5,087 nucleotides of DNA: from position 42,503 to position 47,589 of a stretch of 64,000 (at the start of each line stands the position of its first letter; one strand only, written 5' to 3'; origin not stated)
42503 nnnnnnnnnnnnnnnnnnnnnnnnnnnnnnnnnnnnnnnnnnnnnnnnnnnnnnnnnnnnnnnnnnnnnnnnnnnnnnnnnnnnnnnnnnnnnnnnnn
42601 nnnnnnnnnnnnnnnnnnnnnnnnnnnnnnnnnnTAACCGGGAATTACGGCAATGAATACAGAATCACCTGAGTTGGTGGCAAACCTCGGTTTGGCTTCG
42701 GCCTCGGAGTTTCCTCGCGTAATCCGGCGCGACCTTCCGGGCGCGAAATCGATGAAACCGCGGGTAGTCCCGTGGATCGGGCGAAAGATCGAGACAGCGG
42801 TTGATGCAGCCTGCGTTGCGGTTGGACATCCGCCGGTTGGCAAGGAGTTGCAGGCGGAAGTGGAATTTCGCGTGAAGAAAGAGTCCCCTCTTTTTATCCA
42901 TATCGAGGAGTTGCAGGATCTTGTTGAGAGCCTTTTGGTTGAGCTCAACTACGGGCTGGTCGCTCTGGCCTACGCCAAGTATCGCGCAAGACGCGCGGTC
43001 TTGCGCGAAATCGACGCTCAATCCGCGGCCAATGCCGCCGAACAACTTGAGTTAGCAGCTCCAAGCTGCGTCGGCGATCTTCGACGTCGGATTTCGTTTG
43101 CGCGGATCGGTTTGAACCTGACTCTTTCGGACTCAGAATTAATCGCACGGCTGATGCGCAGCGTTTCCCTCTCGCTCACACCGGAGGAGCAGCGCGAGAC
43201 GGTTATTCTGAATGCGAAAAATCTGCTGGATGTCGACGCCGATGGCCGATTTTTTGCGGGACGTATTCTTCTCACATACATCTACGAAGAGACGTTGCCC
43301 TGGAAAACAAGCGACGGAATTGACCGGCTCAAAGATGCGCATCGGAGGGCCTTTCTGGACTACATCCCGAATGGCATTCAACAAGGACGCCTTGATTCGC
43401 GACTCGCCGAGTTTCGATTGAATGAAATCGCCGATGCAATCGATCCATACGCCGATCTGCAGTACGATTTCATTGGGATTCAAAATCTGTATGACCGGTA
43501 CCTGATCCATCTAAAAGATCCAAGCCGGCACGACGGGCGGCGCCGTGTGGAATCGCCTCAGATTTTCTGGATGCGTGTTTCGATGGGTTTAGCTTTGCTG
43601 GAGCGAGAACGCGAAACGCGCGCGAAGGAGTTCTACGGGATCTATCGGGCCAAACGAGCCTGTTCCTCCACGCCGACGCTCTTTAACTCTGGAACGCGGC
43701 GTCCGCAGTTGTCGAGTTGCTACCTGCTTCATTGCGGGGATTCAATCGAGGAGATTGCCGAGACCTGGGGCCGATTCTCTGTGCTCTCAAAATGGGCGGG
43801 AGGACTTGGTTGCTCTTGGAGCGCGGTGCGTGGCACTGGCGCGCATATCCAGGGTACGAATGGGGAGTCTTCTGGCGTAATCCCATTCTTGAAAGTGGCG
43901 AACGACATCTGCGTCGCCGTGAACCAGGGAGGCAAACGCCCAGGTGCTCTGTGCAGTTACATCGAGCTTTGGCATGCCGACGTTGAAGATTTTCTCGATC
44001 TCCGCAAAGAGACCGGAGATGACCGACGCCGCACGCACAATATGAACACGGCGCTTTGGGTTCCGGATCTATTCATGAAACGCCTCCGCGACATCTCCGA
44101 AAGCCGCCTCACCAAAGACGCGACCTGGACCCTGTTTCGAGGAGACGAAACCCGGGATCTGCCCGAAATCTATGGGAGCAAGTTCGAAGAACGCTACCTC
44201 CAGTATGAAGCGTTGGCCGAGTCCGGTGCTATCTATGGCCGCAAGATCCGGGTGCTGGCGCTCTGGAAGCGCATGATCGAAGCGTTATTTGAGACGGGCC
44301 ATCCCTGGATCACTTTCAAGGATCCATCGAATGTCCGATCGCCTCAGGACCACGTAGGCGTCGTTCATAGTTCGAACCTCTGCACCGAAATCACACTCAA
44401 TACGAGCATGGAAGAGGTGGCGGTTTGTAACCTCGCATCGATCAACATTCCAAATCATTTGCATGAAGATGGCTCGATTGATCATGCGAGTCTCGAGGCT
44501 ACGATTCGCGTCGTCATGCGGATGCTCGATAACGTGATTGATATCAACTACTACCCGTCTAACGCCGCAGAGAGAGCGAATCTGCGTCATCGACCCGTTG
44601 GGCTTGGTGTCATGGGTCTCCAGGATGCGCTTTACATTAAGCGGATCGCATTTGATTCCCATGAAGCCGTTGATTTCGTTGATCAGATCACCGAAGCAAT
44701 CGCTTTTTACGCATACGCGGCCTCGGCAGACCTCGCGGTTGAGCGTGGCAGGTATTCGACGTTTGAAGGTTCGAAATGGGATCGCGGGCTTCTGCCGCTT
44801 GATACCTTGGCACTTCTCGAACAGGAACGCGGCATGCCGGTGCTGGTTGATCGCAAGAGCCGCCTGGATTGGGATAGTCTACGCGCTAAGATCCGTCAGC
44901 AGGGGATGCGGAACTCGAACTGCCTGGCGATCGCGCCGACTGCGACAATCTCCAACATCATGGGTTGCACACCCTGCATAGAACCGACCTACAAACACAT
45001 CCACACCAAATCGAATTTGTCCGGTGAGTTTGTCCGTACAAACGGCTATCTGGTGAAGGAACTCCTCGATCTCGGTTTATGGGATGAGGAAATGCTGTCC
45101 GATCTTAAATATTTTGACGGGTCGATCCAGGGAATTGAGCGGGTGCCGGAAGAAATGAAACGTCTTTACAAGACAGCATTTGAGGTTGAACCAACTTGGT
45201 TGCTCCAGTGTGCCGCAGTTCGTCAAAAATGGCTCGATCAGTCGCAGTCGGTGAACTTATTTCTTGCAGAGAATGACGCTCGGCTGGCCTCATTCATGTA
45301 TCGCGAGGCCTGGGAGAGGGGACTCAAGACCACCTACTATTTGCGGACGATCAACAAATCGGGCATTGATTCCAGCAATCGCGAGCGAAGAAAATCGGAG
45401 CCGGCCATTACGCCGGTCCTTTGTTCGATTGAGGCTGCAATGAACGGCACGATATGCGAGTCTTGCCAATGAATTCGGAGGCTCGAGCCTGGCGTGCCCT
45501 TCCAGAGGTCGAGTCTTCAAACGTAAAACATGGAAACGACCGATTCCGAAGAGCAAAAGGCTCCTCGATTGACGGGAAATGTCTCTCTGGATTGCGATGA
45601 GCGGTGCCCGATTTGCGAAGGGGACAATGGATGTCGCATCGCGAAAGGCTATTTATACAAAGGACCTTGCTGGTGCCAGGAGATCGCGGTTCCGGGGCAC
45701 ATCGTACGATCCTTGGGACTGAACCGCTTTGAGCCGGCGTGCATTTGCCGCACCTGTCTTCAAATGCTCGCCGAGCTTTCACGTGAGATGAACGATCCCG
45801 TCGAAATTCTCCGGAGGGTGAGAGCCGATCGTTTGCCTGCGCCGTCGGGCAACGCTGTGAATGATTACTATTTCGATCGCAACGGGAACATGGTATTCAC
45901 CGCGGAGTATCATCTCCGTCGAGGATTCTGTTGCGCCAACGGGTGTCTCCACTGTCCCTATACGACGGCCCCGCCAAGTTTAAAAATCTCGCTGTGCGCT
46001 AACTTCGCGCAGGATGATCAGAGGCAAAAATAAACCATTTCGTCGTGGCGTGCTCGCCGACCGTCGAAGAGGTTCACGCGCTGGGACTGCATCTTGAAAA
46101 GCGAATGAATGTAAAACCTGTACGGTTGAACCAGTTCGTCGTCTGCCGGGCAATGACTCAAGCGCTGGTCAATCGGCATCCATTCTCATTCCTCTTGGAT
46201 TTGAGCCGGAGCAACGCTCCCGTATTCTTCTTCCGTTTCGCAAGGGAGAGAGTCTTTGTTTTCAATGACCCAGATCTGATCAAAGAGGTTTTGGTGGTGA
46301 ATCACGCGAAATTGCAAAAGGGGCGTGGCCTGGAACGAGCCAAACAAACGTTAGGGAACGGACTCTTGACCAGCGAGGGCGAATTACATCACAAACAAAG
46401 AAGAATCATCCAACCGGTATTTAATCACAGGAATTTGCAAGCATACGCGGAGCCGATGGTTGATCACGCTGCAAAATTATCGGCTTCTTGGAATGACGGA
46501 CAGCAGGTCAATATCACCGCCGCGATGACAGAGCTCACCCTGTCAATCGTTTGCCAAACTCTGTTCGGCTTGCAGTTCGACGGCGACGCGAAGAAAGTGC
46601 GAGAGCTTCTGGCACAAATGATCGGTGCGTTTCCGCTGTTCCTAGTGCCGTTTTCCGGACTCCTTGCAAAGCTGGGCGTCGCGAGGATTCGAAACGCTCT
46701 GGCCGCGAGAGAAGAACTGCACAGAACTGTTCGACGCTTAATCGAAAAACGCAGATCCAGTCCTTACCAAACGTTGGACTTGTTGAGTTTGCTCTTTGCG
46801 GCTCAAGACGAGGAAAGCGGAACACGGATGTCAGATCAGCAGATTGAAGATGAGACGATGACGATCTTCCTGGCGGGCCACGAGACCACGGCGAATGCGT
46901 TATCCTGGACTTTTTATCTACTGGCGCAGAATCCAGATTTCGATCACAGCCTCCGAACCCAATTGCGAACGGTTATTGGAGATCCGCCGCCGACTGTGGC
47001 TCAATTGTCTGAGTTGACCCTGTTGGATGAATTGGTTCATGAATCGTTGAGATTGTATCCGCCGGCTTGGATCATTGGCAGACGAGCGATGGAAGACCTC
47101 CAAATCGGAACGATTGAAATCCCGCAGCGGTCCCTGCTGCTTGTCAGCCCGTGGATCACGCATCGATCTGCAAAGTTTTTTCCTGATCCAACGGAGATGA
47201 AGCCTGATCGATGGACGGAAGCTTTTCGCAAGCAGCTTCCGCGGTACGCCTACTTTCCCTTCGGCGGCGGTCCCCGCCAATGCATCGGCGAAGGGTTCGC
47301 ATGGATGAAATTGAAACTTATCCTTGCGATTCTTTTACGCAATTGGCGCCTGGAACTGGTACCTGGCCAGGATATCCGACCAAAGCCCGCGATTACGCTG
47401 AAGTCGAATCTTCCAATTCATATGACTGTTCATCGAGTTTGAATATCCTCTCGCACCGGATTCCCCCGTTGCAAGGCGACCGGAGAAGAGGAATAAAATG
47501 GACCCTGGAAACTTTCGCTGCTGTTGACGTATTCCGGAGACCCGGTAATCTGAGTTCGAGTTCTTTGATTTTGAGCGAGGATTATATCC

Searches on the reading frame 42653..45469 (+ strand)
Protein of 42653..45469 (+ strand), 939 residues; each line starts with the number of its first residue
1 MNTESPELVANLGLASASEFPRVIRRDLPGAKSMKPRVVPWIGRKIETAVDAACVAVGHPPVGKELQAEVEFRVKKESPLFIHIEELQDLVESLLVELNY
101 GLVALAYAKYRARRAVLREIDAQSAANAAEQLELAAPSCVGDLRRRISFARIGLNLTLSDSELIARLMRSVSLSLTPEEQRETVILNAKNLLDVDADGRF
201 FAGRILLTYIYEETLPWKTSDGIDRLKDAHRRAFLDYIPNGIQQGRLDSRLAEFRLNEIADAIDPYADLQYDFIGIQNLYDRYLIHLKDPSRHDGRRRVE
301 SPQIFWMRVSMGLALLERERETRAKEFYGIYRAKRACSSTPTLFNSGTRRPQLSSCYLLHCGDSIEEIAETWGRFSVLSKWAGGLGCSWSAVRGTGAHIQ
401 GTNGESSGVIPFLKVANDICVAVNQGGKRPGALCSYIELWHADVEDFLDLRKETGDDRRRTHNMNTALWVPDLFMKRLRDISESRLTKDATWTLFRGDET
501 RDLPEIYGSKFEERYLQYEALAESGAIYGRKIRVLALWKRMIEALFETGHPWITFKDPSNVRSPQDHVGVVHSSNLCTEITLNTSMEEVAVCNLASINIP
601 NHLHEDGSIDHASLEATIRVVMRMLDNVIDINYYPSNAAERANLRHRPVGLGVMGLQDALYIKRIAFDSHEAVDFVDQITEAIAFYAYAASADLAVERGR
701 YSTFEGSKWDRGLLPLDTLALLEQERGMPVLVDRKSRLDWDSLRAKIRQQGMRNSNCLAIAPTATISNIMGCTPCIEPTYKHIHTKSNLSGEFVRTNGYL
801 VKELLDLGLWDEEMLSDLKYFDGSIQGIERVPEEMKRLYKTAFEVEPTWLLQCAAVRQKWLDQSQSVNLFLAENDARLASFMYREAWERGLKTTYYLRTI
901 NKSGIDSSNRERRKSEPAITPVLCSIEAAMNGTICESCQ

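Call 4: search_protein_families(library=pfam, proteins=[window:42653-45469:+])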
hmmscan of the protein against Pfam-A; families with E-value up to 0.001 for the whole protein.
window:42653-45469:+ (939 aa): 3 families
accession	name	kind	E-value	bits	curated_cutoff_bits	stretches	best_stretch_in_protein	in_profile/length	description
PF02867.20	Ribonuc_red_lgC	-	4.9e-183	610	23.9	1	354-897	1-523/523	Ribonucleotide reductase, barrel domain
PF00317.26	Ribonuc_red_lgN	-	6.2e-16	58.7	28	1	270-350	2-76/77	Ribonucleotide reductase, all-alpha domain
PF03477.21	ATP-cone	-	1.3e-06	29.2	25.8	1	37-115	9-87/88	ATP cone domain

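Call 5: search_protein_families(library=ncbifam, proteins=[window:42653-45469:+])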
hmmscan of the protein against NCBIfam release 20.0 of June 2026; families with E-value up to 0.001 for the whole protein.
window:42653-45469:+ (939 aa): 24 families
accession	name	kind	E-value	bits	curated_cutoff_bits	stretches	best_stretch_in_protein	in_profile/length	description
NF005544.0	PRK07207.1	equivalog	0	1083.4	965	1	75-912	91-923/965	ribonucleoside-diphosphate reductase subunit alpha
NF009029.0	PRK12365.1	equivalog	1.1e-277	924.1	1350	1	66-908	168-1002/1046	ribonucleoside-diphosphate reductase subunit alpha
TIGR02506.1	NrdE_NrdA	equivalog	3.5e-204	679.8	341.05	1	274-899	2-615/616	ribonucleoside-diphosphate reductase subunit alpha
NF005101.0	PRK06539.1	equivalog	1e-200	668.8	988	1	175-908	53-769/822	ribonucleoside-diphosphate reductase subunit alpha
NF006279.0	PRK08447.1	equivalog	1.7e-174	582.4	1082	3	159-586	36-435/789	ribonucleoside-diphosphate reductase subunit alpha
NF009028.0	PRK12364.1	equivalog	1.3e-122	410.4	1377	3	42-586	14-542/842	ribonucleoside-diphosphate reductase subunit alpha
NF006665.0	PRK09209.1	equivalog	3.7e-120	402.5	1057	2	173-785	58-663/761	ribonucleoside-diphosphate reductase subunit alpha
NF005483.0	PRK07088.1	equivalog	1.5e-117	393.7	1214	2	188-784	77-666/764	ribonucleoside-diphosphate reductase subunit alpha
TIGR02504.1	NrdJ_Z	equivalog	2.7e-111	373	399.95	1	286-893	12-592/606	adenosylcobalamin-dependent ribonucleoside-diphosphate reductase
NF006577.0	PRK09102.1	equivalog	4.8e-107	358.7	620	3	320-491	58-228/604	ribonucleoside-diphosphate reductase subunit alpha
NF006417.0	PRK08665.1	equivalog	3.1e-90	303.5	961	1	297-894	32-560/759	vitamin B12-dependent ribonucleotide reductase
NF005010.0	PRK06406.1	subfamily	2.3e-79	267.6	1125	3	530-711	389-565/771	vitamin B12-dependent ribonucleotide reductase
TIGR04170.1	RNR_1b_NrdE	exception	9.1e-75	252.3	750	2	272-787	87-597/698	class 1b ribonucleoside-diphosphate reductase subunit alpha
NF006578.0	PRK09103.1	equivalog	5.6e-71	239.6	813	1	231-791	99-650/761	class 1a ribonucleoside-diphosphate reductase subunit alpha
TIGR02510.1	NrdE-prime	equivalog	6.6e-66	223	602.25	3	748-902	387-544/560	ribonucleoside-diphosphate reductase subunit alpha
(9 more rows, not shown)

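Call 41: search_solved_structures(query=window:42653-45469:+, max_evalue=1e-30)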
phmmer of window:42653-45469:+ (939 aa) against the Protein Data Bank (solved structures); distinct sequences matched with E-value up to 1e-30: 31.
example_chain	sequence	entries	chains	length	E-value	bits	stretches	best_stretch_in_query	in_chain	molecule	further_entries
5im3_A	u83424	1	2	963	1.2e-254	850.5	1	67-908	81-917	Ribonucleoside-diphosphate reductase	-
3hnc_A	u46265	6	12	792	9.1e-142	477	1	146-903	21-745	Ribonucleoside-diphosphate reductase large subunit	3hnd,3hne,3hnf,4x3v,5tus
5d1y_A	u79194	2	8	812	9.9e-142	476.9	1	146-903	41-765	Ribonucleoside-diphosphate reductase large subunit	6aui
2wgh_A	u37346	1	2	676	2.9e-140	472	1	259-899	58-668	RIBONUCLEOSIDE-DIPHOSPHATE REDUCTASE LARGE SUBUNIT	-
6l3r_A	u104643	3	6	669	3.4e-140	471.8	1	247-899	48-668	Ribonucleoside-diphosphate reductase large subunit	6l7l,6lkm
1zyz_A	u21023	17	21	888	1.2e-138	466.6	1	261-903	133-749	Ribonucleoside-diphosphate reductase large chain 1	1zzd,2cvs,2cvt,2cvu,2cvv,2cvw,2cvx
3s8a_A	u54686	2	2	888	6.4e-138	464.3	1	261-903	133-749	Ribonucleoside-diphosphate reductase large chain 1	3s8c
3tb9_A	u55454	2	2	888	7.5e-138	464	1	261-903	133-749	Ribonucleoside-diphosphate reductase large chain 1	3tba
7agj_A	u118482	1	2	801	1e-123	417.3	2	141-486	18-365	Ribonucleoside-diphosphate reductase subunit alpha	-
6dqw_A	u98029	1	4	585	1.3e-55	191.9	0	748-900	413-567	Ribonucleoside-diphosphate reductase, alpha chain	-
7mdi_A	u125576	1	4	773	2.8e-55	190.8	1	145-791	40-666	Ribonucleoside-diphosphate reductase subunit alpha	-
4r1r_A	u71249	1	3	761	3.3e-55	190.6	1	147-791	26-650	RIBONUCLEOTIDE REDUCTASE R1 PROTEIN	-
2r1r_A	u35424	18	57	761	4.6e-55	190.1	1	147-791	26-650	RIBONUCLEOTIDE REDUCTASE R1 PROTEIN | RIBONUCLEOSIDE-DIPHOSPHATE REDUCTASE 1 SUBUNIT ALPHA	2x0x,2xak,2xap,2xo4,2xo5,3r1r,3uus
1r1r_A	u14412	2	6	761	5.1e-55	189.9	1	147-791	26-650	RIBONUCLEOTIDE REDUCTASE R1 PROTEIN | RIBONUCLEOSIDE-DIPHOSPHATE REDUCTASE 1 SUBUNIT ALPHA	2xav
2xaw_A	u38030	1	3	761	5.1e-55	189.9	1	147-791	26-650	RIBONUCLEOSIDE-DIPHOSPHATE REDUCTASE 1 SUBUNIT ALPHA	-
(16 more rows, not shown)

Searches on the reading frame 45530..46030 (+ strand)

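Call 4: search_protein_families(library=pfam, proteins=[window:45530-46030:+])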
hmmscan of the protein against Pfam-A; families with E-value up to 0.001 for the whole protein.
window:45530-46030:+ (167 aa): 2 families
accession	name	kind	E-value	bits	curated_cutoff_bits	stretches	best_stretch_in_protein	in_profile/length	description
PF17653.6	DUF5522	-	3.9e-17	62.5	25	1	111-146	10-46/48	Family of unknown function (DUF5522)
PF14375.11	Cys_rich_CWC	-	6.6e-09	36.5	24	1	26-78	1-50/50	Cysteine-rich CWC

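Call 50: search_protein_families(library=ncbifam, proteins=[window:45530-46030:+])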
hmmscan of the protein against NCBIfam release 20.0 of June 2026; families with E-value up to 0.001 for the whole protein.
window:45530-46030:+ (167 aa): 0 families

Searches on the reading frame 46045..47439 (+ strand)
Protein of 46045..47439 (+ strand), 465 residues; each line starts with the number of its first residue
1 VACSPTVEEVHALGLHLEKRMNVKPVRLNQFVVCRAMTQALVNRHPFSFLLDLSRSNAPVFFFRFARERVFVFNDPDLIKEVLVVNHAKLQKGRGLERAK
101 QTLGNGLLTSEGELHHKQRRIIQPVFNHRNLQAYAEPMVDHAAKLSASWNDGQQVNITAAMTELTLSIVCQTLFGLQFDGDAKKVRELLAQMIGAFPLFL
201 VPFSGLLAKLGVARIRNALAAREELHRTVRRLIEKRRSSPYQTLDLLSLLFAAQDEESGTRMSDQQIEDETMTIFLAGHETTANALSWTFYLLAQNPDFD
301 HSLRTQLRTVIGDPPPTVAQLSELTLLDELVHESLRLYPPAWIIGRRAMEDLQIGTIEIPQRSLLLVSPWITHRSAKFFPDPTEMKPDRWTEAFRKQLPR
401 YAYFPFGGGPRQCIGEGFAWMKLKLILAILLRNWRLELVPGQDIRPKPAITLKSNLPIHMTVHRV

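Call 50: search_protein_families(library=ncbifam, proteins=[window:46045-47439:+])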
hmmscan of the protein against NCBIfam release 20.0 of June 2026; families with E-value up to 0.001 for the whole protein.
window:46045-47439:+ (465 aa): 9 families
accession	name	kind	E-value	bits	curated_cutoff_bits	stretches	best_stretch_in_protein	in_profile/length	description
NF051859.1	AlbFlvMonOxTrpSyn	equivalog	1.3e-76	258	700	1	42-454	37-447/457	bifunctional albaflavenone monooxygenase/terpene synthase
NF045812.1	PentlenOxigase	equivalog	1.9e-73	247.9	800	1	42-452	19-427/444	pentalenene oxygenase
NF050147.1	aminopyruv_ApyO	equivalog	7.1e-63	212.8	525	1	96-463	69-422/444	RiPP biosynthesis cytochrome P450 ApyO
TIGR04538.1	P450_cycloAA_1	subfamily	4.5e-26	91.6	500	1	76-436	38-371/395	cytochrome P450, cyclodipeptide synthase-associated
NF041802.1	P450_SolI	exception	1.1e-10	40.5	850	1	95-434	100-395/424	solanimycin biosynthesis cytochrome P450 SolI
NF053744.1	FAProxCypCBc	equivalog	2.4e-09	36.3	600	1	98-444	73-393/416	CYP152 family fatty-acid peroxygenase CypC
NF045816.1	PentlenlactSyn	equivalog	4e-07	29.1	700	1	229-433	188-365/396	pentalenolactone synthase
NF041177.1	Cyp119_Thmprot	equivalog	2.4e-06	26.6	680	0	106-195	67-156/368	cytochrome P450 Cyp119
TIGR04515.1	P450_rel_GT_act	subfamily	2.8e-05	23.7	343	1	107-393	92-326/386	P450-derived glycosyltransferase activator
